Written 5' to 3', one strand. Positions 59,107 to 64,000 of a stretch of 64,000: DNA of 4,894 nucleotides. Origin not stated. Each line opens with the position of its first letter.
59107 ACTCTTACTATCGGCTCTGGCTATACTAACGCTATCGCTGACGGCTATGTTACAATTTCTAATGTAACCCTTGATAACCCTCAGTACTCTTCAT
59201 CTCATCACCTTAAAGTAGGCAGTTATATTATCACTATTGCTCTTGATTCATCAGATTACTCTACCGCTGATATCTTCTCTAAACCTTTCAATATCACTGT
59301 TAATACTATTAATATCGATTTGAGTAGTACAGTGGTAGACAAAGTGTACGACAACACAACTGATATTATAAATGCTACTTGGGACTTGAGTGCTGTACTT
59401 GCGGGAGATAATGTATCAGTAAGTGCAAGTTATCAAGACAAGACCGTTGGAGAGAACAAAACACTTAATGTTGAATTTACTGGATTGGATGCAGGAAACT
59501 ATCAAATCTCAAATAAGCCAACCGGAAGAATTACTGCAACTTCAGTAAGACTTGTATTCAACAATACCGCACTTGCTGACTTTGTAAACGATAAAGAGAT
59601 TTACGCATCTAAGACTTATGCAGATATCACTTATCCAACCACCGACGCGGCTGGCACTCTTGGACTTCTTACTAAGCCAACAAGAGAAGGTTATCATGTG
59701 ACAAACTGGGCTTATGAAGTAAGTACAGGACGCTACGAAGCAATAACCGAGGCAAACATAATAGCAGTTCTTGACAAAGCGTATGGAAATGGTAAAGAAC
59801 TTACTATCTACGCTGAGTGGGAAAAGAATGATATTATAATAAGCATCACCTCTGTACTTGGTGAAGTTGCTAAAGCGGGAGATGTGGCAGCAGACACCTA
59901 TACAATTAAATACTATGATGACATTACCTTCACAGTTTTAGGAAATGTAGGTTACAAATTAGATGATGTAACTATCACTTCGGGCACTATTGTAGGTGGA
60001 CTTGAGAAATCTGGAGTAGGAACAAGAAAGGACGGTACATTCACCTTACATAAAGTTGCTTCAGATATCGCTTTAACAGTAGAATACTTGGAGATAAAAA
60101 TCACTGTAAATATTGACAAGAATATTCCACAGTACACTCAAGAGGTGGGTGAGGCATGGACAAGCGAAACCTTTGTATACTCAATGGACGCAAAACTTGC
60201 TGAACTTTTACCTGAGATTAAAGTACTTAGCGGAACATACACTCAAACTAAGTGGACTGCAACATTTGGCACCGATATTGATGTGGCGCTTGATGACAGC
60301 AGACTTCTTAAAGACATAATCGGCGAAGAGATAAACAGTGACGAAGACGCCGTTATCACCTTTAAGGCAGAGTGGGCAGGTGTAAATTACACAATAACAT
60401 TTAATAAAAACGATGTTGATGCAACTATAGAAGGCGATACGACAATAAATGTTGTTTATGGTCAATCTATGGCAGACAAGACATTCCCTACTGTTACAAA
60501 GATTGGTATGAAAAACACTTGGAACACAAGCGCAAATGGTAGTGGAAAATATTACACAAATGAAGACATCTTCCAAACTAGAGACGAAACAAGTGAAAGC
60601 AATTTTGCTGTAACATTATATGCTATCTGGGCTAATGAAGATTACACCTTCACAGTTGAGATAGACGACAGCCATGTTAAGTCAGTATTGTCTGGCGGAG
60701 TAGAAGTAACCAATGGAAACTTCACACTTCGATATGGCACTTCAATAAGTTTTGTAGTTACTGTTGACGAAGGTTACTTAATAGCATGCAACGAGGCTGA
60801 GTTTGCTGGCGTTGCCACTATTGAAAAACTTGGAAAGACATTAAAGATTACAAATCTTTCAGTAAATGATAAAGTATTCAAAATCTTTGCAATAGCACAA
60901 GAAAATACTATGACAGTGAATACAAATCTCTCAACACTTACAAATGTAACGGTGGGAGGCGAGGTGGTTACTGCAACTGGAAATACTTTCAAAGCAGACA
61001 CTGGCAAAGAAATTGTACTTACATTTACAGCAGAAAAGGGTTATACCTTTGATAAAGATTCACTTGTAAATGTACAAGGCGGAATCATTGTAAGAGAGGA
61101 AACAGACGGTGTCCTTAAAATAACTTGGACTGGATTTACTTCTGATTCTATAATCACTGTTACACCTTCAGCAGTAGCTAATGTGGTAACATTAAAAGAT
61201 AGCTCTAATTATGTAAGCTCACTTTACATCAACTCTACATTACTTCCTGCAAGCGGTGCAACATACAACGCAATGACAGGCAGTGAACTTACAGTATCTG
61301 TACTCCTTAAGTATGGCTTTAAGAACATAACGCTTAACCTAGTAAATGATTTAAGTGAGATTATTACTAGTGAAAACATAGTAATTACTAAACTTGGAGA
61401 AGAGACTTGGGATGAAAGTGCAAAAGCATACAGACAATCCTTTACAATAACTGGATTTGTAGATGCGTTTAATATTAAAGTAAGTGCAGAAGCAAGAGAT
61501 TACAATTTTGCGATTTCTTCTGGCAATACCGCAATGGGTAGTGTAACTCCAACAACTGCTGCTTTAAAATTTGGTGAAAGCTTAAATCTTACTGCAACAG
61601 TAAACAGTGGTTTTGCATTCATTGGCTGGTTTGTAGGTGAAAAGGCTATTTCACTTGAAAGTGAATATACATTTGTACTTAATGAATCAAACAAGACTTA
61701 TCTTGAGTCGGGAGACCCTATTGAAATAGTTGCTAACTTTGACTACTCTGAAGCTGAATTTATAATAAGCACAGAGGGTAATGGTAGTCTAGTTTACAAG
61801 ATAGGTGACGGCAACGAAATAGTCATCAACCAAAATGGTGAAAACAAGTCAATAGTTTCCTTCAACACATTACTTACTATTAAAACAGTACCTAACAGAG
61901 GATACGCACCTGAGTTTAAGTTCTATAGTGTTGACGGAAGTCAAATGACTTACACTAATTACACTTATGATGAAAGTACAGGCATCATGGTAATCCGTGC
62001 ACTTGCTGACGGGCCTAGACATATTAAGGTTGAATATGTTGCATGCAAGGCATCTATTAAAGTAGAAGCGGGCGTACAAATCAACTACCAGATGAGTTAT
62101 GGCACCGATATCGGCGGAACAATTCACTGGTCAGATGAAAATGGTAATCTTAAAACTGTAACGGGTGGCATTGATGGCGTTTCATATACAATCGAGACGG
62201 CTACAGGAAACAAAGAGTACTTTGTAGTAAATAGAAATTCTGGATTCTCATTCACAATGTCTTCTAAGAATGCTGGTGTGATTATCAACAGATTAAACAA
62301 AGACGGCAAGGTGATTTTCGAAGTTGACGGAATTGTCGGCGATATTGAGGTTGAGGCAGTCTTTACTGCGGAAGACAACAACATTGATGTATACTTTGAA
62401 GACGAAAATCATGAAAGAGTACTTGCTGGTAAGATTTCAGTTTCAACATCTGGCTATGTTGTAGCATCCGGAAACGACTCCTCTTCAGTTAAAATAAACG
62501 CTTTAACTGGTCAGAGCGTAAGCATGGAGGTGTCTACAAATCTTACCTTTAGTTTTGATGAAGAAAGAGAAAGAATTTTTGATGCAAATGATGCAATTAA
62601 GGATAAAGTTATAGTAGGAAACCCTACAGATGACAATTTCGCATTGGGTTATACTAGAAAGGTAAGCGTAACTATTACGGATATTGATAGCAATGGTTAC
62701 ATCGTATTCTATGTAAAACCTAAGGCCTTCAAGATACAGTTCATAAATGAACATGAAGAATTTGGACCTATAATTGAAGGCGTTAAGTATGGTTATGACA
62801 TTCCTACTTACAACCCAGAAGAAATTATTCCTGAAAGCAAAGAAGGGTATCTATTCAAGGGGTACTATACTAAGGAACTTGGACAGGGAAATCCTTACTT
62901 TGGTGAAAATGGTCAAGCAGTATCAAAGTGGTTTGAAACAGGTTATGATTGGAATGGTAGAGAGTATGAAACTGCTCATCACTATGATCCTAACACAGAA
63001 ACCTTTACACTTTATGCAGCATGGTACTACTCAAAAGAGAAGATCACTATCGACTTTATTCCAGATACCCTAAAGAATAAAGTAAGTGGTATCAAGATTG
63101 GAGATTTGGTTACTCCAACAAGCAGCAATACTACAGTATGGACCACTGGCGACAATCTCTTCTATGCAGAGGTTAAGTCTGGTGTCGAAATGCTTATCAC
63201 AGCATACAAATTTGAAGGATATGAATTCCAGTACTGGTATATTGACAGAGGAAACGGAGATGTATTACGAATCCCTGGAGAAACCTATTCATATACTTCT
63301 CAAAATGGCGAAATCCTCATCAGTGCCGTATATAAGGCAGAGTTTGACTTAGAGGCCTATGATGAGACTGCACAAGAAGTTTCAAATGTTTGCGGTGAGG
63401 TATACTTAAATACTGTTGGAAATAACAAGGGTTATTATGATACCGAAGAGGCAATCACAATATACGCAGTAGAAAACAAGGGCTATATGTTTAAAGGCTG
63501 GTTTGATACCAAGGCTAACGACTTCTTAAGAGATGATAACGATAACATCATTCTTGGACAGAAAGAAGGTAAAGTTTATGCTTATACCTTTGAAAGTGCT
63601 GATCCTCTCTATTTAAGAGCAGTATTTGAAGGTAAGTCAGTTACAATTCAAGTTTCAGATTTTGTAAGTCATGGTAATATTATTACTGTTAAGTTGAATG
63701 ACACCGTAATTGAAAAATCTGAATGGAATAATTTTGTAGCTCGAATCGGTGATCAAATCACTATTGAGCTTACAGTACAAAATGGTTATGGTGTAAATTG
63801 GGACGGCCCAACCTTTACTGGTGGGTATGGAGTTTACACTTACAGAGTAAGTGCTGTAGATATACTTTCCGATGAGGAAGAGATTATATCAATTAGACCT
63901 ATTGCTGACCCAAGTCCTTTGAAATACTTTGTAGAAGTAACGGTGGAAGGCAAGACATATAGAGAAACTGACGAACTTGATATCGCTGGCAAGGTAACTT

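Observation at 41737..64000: A giant gene of at least 22.3 kb (at least 7,421 codons) that is missing from the ORF track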

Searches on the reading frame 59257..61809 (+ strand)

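Call 13: search_protein_families(library=pfam, proteins=[window:59257-61809:+], max_evalue=1)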
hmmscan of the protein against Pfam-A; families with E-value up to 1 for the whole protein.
window:59257-61809:+ (851 aa): 3 families
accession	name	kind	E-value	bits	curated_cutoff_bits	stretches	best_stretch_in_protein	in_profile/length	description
PF18998.6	Flg_new_2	-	1.4e-06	28.6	23.6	1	755-828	5-69/73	Divergent InlB B-repeat domain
PF09479.16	Flg_new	-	0.0058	17.2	27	2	378-443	1-59/65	Listeria-Bacteroides repeat domain (List_Bact_rpt)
PF16820.11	PKD_3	-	0.025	14.9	26.3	1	771-815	16-61/68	PKD-like domain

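Call 67: search_protein_families(library=ncbifam, proteins=[window:59257-61809:+], max_evalue=0.01)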
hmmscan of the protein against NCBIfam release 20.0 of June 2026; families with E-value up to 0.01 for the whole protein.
window:59257-61809:+ (851 aa): 0 families

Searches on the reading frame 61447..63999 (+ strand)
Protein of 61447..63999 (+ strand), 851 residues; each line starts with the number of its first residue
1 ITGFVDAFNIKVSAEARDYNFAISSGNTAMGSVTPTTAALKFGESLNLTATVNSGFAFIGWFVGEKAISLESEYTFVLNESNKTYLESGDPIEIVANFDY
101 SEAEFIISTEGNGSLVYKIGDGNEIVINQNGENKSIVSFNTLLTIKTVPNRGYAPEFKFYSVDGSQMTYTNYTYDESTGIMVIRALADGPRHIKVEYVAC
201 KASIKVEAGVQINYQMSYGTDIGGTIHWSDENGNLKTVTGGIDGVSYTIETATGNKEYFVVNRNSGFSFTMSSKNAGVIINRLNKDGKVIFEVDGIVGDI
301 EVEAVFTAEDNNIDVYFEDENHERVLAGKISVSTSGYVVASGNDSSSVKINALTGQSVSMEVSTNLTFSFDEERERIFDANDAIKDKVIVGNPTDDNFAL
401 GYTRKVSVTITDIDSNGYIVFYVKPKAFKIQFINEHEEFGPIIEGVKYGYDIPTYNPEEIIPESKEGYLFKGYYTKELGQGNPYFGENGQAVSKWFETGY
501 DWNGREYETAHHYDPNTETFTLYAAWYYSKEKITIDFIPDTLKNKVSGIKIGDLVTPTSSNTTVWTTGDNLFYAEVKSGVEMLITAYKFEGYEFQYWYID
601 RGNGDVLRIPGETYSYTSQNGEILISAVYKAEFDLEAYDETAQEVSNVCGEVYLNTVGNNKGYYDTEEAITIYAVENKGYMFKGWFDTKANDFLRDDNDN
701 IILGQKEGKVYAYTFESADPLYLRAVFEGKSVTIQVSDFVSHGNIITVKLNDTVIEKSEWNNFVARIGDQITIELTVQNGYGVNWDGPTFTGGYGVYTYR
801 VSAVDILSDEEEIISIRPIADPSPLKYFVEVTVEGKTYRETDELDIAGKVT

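Call 13: search_protein_families(library=pfam, proteins=[window:61447-63999:+], max_evalue=1)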
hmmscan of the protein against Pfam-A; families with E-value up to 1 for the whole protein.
window:61447-63999:+ (851 aa): 3 families
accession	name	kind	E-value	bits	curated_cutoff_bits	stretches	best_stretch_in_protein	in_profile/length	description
PF18998.6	Flg_new_2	-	3.1e-15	56.4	23.6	3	25-98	5-69/73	Divergent InlB B-repeat domain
PF09479.16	Flg_new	-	7.8e-05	23.2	27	1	660-690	13-43/65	Listeria-Bacteroides repeat domain (List_Bact_rpt)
PF16820.11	PKD_3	-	0.013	15.7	26.3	1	41-85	16-61/68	PKD-like domain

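Call 67: search_protein_families(library=ncbifam, proteins=[window:61447-63999:+], max_evalue=0.01)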
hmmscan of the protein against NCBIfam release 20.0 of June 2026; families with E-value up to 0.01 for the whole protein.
window:61447-63999:+ (851 aa): 1 family
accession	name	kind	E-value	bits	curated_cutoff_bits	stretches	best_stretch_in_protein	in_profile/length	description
TIGR01683.1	thiS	equivalog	0.00067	19.9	37.45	1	742-773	26-57/64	sulfur carrier protein ThiS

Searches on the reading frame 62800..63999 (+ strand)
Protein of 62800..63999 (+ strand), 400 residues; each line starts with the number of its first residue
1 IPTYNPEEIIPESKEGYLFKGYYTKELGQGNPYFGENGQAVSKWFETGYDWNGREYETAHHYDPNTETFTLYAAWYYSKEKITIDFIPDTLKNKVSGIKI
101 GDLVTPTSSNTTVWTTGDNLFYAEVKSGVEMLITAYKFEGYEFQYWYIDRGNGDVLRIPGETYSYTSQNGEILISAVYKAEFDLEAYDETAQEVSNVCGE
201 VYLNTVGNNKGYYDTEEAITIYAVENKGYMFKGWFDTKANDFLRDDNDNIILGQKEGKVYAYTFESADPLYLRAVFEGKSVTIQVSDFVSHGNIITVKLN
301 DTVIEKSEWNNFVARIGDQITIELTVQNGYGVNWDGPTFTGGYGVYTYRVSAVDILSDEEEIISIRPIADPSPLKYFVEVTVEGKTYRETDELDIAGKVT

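Call 19: find_related_loci(query=window:62800-63999:+, collection=genome_contigs, flank=10000)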
Query window:62800-63999:+ (400 aa) in genome_contigs; peptide patterns used: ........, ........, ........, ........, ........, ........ (x = any residue, [..] = any of these).
10 stretches matched a pattern; 1 encode a relative of the query (tblastn E <= 1e-3); 1 distinct loci.
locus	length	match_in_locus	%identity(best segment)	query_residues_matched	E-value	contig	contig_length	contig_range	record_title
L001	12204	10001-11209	44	1-397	8e-106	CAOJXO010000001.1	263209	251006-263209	MAG TPA_asm: uncultured Firmicutes bacterium isolate SRR15604611_bin.41_metawrap_v1.3_MAG genome assembly, contig: NODE.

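Call 33: find_related_loci(query=window:62800-63999:+, collection=metagenome_contigs, flank=10000)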
Query window:62800-63999:+ (400 aa) in metagenome_contigs; peptide patterns used: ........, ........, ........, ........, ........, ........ (x = any residue, [..] = any of these).
21 stretches matched a pattern, but none encodes a relative of the query by tblastn (E <= 1e-3).
